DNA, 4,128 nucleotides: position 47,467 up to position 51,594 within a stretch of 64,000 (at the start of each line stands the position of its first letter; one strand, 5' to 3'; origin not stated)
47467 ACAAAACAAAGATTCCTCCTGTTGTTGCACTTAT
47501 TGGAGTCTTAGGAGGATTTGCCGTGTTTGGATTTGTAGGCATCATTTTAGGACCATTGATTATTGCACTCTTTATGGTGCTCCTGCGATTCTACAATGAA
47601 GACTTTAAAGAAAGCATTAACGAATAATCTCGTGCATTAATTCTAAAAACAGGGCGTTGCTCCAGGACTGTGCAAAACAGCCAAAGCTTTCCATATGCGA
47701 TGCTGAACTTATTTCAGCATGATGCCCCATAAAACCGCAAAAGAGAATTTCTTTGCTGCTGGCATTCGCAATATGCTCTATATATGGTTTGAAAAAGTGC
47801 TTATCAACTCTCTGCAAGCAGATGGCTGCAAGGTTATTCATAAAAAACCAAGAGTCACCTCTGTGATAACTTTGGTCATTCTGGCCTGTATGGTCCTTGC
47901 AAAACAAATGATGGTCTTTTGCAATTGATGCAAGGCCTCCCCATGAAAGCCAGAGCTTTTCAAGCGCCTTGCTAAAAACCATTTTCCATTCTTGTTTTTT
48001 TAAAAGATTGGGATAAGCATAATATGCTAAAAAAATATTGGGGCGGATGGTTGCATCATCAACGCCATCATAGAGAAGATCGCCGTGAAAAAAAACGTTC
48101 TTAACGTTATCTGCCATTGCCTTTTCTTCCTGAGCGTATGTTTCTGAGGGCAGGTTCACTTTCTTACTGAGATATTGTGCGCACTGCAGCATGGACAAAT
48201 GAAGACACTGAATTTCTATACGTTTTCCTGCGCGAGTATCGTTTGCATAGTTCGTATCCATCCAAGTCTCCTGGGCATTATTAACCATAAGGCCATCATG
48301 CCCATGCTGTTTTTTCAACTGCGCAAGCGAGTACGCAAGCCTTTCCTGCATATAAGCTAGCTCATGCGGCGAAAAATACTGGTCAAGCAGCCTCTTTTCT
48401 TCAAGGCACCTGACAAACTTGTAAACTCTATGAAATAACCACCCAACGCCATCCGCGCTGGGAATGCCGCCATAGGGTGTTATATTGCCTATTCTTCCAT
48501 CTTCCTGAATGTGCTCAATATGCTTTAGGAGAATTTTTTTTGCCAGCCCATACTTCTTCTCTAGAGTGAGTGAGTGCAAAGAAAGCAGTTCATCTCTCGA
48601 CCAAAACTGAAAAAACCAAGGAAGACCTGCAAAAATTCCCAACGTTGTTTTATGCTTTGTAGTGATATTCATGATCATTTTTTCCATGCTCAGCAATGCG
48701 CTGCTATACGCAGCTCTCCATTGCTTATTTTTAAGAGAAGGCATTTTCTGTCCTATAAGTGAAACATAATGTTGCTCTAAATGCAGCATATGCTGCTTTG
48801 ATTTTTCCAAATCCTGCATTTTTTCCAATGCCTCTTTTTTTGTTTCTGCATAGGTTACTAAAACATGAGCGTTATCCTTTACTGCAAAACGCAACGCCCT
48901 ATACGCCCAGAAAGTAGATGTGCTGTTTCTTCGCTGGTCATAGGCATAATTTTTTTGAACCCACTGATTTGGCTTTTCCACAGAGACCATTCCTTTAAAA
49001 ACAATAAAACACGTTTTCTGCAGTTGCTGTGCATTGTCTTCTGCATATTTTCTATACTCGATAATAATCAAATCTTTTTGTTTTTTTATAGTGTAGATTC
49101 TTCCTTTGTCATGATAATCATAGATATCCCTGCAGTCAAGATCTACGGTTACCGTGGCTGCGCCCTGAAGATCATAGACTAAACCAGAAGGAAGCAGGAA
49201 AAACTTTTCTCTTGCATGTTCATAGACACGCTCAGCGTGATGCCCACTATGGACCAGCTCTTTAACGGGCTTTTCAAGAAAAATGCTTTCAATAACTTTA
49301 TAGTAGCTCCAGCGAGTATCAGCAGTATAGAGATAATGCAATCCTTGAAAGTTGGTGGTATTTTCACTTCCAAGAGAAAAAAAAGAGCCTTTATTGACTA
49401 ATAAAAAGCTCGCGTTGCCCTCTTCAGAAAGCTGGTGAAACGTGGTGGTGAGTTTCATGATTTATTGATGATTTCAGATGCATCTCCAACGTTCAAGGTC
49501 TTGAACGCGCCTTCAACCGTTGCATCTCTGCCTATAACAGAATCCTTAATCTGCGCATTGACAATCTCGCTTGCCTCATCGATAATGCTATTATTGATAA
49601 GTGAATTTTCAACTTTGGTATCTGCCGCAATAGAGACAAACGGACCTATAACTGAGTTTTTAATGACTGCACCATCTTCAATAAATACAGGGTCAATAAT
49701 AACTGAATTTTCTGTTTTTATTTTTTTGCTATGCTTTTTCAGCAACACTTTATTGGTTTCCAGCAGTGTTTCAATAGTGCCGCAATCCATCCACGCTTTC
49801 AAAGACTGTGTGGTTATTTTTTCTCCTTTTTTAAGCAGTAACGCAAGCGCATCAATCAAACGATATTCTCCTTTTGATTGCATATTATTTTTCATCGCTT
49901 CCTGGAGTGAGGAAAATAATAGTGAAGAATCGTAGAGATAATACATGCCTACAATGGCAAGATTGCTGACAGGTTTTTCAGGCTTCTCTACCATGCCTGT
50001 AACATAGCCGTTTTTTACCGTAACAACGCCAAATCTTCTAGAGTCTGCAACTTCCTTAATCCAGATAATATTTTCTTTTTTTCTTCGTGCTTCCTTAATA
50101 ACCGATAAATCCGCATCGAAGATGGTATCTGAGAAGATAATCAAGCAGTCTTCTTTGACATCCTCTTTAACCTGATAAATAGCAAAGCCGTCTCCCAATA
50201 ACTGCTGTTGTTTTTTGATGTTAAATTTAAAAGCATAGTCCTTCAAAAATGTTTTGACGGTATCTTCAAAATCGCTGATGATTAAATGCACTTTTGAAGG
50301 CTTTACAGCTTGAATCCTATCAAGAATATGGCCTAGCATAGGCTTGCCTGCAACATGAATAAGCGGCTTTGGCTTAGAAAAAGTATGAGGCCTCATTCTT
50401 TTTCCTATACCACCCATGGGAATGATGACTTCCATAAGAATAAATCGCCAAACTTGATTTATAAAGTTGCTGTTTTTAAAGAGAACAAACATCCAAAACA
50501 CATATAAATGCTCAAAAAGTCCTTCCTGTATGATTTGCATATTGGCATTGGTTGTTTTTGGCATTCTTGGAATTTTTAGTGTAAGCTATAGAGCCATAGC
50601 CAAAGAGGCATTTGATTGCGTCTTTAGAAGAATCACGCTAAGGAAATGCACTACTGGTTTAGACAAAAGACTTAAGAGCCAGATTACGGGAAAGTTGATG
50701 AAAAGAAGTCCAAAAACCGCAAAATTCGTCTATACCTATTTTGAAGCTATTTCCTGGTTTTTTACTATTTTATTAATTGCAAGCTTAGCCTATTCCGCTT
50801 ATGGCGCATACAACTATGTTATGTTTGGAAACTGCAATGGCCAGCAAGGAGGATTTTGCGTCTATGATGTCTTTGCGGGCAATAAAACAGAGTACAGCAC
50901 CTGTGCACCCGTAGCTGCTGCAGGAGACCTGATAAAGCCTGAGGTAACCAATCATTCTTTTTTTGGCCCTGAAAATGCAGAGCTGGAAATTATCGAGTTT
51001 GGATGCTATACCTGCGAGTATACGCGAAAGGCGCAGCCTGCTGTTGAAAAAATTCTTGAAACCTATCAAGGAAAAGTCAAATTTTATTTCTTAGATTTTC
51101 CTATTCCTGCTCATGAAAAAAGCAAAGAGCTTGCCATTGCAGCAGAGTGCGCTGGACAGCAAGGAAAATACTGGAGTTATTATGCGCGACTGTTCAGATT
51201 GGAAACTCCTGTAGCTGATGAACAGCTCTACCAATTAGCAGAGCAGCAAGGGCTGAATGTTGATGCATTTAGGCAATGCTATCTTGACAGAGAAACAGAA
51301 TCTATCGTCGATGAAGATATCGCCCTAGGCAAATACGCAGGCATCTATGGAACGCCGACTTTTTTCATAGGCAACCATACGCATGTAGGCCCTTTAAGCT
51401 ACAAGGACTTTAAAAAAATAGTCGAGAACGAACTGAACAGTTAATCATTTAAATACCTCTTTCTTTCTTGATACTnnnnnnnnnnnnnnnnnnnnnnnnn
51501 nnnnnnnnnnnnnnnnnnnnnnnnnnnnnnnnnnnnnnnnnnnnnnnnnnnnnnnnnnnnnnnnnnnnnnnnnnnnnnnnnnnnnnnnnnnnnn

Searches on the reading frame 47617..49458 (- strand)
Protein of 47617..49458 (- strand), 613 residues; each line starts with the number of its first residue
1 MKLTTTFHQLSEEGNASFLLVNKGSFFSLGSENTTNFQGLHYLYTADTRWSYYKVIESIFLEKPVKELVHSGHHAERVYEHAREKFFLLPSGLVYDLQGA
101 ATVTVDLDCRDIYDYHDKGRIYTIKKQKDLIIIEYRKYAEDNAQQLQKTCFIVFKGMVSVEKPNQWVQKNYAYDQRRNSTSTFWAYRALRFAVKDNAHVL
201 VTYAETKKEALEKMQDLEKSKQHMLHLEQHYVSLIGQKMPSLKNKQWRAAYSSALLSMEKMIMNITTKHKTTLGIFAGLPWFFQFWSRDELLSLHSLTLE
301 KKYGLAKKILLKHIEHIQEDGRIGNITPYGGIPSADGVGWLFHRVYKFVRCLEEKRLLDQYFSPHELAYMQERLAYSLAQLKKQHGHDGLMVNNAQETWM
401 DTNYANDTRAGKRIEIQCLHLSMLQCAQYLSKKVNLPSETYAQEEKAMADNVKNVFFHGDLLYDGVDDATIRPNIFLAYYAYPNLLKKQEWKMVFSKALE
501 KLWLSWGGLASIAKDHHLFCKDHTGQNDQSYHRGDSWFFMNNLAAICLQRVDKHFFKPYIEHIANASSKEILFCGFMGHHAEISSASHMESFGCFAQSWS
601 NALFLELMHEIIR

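Call 65: search_protein_families(library=pfam, proteins=[window:47617-49458:-], max_evalue=0.00001)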
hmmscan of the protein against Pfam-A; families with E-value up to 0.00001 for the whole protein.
window:47617-49458:- (613 aa): 1 family
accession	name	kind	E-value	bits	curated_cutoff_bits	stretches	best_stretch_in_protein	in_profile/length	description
PF06202.20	GDE_C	-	6.4e-34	117.9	21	1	261-605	6-366/367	Amylo-alpha-1,6-glucosidase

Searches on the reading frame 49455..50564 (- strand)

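Call 65: search_protein_families(library=pfam, proteins=[window:49455-50564:-], max_evalue=0.00001)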
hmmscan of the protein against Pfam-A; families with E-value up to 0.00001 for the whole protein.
window:49455-50564:- (369 aa): 3 families
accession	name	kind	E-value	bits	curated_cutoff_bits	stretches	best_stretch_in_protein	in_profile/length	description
PF00483.29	NTP_transferase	-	2.4e-27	96.5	21.2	1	47-275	3-243/245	Nucleotidyl transferase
PF12804.13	NTP_transf_3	-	7.5e-07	29.9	27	1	47-206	2-128/160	MobA-like NTP transferase domain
PF25084.1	LbH_EIF2B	-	2.1e-06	28.1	54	1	281-350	17-87/105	EIF2B subunit epsilon LbH domain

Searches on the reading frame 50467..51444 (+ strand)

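Call 65: search_protein_families(library=pfam, proteins=[window:50467-51444:+], max_evalue=0.00001)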
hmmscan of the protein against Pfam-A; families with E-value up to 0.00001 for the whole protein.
window:50467-51444:+ (325 aa): 2 families
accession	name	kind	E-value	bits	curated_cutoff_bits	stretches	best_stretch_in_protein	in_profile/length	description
PF13462.12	Thioredoxin_4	-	8.3e-23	81.8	23.2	1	164-320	6-164/165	Thioredoxin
PF01323.26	DSBA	-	3.1e-14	53.6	25.6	1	207-317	33-188/191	DSBA-like thioredoxin domain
